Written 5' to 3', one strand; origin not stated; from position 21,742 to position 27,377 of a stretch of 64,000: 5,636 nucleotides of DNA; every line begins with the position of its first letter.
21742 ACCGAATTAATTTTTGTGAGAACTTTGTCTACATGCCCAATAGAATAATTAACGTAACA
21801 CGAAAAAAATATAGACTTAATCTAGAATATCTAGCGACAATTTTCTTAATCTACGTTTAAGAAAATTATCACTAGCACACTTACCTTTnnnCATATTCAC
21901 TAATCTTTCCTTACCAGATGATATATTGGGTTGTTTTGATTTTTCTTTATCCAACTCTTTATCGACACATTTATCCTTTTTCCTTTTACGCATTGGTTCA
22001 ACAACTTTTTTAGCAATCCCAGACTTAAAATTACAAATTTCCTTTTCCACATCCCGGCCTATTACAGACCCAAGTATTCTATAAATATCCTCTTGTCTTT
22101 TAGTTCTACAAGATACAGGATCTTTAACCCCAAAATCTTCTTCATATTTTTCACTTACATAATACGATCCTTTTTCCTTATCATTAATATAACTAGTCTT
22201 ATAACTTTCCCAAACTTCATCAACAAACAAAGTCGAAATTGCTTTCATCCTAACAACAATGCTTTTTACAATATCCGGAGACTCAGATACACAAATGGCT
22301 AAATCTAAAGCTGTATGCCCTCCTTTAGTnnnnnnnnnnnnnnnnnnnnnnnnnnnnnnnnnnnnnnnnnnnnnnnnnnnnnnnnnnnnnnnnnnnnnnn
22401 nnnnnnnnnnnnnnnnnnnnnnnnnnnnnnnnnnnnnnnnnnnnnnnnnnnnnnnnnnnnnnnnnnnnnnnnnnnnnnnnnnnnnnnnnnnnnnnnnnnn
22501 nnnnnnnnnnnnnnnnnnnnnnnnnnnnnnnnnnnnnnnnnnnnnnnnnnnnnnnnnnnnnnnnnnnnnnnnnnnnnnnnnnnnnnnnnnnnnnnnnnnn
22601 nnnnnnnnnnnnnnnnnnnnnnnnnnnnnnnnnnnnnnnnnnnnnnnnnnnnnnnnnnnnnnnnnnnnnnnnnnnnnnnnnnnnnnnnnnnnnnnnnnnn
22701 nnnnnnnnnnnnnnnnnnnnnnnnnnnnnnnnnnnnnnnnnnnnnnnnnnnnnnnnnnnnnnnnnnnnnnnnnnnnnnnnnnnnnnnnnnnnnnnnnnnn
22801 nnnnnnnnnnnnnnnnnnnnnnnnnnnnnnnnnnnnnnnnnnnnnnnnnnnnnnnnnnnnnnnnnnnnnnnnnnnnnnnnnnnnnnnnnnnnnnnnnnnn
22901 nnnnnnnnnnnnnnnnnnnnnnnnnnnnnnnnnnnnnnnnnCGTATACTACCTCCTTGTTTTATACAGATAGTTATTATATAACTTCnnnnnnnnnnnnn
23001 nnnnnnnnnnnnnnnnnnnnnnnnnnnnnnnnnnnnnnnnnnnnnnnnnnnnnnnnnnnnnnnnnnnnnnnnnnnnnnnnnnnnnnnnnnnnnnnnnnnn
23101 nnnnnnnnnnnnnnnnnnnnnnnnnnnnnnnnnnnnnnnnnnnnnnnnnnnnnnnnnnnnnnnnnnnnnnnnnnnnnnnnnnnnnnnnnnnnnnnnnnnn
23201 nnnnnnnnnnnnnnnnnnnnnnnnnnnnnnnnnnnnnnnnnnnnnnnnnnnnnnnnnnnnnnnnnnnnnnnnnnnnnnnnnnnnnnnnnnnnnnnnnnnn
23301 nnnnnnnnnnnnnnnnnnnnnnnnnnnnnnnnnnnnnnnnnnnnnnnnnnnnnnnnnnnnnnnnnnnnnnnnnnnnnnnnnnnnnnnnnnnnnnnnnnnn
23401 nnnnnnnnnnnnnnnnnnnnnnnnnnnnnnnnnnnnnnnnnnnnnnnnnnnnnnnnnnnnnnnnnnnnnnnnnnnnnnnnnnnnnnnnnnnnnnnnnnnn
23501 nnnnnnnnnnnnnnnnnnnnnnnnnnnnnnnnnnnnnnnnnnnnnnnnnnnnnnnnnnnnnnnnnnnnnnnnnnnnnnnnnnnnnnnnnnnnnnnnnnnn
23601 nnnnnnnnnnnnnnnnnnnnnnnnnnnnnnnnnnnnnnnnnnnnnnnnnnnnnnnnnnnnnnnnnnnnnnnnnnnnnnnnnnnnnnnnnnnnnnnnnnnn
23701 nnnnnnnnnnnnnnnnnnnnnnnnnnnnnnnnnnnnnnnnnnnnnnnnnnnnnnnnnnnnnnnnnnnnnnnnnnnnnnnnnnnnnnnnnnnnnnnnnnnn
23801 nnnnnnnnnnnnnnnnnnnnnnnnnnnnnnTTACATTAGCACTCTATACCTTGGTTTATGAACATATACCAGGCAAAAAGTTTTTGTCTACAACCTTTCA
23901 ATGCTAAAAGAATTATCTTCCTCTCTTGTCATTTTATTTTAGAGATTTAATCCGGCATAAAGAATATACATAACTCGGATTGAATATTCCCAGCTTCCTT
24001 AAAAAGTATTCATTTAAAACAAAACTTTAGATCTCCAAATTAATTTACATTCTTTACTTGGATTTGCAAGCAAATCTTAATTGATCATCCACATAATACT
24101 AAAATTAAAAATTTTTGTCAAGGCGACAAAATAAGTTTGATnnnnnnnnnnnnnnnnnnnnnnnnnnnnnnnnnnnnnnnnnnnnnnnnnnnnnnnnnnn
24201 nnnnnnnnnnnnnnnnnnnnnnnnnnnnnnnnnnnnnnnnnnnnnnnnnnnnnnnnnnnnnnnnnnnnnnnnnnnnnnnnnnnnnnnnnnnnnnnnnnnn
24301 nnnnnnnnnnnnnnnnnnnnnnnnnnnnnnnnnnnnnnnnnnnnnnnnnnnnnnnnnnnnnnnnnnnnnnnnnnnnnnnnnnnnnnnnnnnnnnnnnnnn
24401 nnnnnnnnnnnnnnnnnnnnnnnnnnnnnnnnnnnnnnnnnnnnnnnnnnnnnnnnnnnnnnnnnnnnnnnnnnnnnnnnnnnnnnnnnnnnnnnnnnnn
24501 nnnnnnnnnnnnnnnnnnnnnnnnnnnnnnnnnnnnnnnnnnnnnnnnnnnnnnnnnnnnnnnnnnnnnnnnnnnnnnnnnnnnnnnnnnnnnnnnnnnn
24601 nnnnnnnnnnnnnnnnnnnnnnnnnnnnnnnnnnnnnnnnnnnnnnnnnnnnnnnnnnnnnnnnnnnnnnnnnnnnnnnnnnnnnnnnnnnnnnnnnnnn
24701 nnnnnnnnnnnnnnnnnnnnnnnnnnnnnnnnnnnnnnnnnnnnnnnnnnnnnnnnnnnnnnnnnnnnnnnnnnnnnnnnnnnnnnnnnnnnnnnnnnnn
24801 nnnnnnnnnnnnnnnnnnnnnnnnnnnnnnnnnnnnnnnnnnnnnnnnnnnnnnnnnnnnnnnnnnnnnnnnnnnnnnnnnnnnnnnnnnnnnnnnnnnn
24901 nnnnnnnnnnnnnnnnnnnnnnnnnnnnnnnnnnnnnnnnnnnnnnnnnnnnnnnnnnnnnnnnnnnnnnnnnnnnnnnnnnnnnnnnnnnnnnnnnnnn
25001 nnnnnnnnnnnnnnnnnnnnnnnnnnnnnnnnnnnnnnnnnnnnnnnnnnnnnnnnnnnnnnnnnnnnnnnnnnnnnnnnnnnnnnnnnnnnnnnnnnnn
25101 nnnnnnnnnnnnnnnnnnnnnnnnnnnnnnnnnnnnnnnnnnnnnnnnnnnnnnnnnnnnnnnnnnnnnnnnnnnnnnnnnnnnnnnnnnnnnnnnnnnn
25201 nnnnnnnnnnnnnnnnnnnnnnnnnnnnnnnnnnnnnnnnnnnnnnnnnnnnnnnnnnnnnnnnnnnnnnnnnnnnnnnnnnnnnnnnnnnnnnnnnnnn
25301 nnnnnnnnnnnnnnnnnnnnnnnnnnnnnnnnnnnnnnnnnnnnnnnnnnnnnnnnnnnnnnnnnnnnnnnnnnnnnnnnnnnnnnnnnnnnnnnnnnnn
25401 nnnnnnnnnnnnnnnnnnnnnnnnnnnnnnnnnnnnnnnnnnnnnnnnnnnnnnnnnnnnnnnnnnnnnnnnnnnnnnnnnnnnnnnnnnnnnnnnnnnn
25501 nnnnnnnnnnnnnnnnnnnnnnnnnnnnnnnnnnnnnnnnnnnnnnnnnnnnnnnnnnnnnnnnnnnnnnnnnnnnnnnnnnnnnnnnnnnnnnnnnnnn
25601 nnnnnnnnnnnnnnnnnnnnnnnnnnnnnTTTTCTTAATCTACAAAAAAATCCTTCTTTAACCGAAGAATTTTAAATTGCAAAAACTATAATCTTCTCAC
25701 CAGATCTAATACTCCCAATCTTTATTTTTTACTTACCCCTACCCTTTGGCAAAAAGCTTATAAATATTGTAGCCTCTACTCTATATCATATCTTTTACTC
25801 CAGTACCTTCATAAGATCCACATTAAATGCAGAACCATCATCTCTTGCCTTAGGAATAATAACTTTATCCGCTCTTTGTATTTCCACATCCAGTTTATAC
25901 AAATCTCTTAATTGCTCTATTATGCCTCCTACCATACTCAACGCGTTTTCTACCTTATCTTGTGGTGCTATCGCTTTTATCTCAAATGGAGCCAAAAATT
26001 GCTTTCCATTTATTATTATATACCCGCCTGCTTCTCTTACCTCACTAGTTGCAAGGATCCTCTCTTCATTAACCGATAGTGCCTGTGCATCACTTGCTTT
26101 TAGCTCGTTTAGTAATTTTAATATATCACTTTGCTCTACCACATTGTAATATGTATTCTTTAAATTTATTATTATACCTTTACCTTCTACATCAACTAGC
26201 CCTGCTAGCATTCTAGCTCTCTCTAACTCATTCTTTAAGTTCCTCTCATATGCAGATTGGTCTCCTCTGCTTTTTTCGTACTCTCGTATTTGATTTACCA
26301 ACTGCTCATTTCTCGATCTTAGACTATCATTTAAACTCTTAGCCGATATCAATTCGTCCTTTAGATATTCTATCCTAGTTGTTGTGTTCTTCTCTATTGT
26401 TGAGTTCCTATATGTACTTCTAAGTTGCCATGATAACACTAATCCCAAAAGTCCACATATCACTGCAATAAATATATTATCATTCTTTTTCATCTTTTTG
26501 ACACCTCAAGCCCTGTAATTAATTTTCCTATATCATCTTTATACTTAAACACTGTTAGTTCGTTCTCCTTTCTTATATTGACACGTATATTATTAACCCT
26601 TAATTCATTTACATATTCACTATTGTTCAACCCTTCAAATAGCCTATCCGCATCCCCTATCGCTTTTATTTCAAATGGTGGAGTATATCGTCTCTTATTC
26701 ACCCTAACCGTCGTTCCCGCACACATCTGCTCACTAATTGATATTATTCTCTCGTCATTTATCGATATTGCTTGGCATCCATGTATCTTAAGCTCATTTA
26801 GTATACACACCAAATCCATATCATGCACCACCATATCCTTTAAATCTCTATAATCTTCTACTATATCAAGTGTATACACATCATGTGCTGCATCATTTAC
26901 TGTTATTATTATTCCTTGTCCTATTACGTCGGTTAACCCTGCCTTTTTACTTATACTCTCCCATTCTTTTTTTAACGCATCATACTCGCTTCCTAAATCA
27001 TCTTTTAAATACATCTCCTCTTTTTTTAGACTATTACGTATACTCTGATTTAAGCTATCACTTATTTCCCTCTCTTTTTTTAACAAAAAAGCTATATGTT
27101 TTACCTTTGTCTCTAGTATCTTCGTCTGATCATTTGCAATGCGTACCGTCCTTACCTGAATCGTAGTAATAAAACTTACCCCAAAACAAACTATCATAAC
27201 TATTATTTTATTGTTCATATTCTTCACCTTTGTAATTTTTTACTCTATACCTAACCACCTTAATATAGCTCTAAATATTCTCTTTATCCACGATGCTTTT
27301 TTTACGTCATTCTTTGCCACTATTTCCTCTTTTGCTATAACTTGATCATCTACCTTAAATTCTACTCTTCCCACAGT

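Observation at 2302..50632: Ankyrin-repeat load of the whole window is extreme for a spore-forming Firmicute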

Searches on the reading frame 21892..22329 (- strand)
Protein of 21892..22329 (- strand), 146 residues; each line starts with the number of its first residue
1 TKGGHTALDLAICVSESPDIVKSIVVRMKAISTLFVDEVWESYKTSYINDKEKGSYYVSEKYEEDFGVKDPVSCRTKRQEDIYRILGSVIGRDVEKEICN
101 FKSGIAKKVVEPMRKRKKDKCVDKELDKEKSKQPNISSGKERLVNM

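Call 39: search_protein_families(library=pfam, proteins=[window:21892-22329:-], max_evalue=1)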
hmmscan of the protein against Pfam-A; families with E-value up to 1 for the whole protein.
seq(146 aa): 3 families
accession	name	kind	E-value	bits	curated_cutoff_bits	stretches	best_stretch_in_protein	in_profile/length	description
PF04719.20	TAFII28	-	0.074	13.5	27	0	79-111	24-56/86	hTAFII28-like protein conserved region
PF06209.18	COBRA1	-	0.095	12.1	22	1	32-95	48-107/348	Cofactor of BRCA1 (COBRA1)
PF08701.16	GN3L_Grn1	-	0.11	13.1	22.3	1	101-136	3-38/77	GNL3L/Grn1 putative GTPase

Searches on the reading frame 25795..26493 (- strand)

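Call 5: search_protein_families(library=pfam, proteins=[window:25795-26493:-], max_evalue=0.00001)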
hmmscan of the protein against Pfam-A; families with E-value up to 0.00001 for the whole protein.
window:25795-26493:- (232 aa): 1 family
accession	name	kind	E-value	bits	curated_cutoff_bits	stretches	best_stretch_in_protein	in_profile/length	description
PF05949.17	DUF881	-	1.9e-32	112.6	25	1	89-218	1-138/146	Bacterial protein of unknown function (DUF881)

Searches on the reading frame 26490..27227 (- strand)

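Call 5: search_protein_families(library=pfam, proteins=[window:26490-27227:-], max_evalue=0.00001)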
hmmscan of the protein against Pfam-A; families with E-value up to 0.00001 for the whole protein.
window:26490-27227:- (245 aa): 1 family
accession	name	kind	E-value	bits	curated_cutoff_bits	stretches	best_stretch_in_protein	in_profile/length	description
PF05949.17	DUF881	-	7.2e-35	120.4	25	1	90-232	3-139/146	Bacterial protein of unknown function (DUF881)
